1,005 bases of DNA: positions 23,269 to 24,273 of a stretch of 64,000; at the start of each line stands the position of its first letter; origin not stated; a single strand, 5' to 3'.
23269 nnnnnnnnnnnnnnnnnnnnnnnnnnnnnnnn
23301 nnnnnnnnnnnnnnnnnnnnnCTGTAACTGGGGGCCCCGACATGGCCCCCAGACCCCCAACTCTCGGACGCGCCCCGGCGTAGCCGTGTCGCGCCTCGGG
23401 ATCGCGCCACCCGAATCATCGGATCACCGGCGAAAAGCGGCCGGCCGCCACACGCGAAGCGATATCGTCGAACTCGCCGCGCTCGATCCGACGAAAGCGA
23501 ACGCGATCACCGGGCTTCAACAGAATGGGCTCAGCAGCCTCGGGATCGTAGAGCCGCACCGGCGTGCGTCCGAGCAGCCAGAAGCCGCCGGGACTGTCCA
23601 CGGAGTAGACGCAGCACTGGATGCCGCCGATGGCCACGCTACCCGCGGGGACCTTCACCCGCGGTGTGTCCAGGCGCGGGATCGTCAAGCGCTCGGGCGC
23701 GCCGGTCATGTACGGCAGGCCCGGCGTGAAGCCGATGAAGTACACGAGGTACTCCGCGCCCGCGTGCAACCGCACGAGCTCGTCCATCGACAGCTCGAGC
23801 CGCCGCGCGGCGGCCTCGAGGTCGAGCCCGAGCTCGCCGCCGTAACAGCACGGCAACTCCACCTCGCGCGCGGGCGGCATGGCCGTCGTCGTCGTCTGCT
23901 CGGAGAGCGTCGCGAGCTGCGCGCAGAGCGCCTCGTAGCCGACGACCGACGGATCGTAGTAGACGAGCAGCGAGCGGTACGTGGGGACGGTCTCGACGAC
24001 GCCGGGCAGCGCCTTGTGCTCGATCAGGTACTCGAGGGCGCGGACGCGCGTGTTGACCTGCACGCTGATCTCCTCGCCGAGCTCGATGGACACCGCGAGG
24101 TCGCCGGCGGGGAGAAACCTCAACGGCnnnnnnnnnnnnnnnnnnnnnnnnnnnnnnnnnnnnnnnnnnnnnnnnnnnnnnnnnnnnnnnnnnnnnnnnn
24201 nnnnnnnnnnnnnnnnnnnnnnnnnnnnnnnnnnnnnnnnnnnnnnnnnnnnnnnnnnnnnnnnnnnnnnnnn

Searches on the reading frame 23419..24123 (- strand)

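Call 84: search_protein_families(library=pfam, proteins=[window:23419-24123:-], max_evalue=0.00001)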
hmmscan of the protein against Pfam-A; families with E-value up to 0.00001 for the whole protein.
window:23419-24123:- (235 aa): 1 family
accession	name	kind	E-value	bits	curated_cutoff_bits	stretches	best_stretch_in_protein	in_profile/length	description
PF02682.21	CT_C_D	-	7.7e-71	238.4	22.1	1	1-202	1-202/202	Carboxyltransferase domain, subdomain C and D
